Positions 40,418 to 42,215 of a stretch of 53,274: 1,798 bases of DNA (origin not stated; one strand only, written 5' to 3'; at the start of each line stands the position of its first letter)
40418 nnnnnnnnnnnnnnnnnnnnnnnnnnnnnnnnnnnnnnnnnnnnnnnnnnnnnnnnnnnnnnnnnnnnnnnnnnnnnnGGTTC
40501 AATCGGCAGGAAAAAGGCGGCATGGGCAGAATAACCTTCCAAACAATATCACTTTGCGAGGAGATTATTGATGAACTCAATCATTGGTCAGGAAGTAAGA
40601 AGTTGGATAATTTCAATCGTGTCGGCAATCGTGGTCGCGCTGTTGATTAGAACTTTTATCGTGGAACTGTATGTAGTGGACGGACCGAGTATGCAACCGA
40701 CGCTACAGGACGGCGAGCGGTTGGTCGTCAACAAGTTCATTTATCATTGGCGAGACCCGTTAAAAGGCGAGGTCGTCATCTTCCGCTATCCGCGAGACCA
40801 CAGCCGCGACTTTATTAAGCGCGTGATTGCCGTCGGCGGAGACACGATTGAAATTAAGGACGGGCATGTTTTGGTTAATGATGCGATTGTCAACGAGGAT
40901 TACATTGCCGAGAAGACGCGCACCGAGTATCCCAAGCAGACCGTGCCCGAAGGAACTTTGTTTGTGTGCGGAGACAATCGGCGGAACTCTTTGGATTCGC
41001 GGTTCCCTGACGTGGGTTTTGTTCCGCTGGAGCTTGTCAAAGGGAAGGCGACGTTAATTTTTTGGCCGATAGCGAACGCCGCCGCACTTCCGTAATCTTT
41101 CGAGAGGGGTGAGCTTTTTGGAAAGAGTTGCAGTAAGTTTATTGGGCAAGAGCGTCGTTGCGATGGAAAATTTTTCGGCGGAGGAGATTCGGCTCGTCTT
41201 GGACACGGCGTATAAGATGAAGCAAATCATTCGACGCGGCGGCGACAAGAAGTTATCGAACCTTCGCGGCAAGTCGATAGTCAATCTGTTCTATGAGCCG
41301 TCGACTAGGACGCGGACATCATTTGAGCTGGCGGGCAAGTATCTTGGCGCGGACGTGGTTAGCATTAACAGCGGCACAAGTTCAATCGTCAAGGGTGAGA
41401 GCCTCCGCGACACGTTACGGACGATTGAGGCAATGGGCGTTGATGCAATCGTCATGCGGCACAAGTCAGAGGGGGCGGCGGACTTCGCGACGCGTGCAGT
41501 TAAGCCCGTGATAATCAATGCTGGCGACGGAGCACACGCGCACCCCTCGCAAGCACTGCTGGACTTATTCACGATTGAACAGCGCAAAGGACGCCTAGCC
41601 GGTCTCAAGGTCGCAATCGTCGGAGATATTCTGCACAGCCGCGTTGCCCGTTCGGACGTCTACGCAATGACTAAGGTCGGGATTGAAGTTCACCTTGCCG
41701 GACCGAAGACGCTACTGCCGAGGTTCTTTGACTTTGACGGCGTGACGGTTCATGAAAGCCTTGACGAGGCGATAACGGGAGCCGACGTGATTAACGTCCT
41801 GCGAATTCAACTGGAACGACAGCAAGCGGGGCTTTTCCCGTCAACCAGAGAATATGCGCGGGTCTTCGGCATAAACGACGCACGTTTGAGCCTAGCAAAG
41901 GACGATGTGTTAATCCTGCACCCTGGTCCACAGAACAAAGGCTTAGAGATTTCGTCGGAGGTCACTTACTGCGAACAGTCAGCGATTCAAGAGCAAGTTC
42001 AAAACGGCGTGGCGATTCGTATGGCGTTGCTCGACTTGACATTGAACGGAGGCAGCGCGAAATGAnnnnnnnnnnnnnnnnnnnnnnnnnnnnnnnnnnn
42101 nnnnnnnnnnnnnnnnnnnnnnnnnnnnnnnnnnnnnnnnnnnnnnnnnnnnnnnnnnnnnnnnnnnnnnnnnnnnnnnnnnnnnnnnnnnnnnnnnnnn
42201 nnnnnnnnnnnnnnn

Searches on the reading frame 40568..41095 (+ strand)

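Call 9: search_protein_families(library=pfam, proteins=[window:40568-41095:+])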
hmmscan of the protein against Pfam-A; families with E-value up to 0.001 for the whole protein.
window:40568-41095:+ (175 aa): 1 family
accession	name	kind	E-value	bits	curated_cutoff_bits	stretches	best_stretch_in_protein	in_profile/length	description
PF10502.14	Peptidase_S26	-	2.7e-50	171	22.9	1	11-166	2-168/168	Signal peptidase, peptidase S26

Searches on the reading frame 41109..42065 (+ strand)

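Call 9: search_protein_families(library=pfam, proteins=[window:41109-42065:+])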
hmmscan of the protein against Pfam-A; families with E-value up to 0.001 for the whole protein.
window:41109-42065:+ (318 aa): 2 families
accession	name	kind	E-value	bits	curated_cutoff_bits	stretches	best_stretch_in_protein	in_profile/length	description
PF02729.26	OTCace_N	-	3e-44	151.1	29.9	1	14-157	1-147/148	Aspartate/ornithine carbamoyltransferase, carbamoyl-P binding domain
PF00185.30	OTCace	-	3.6e-26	92.5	29.4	1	165-310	2-156/157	Aspartate/ornithine carbamoyltransferase, Asp/Orn binding domain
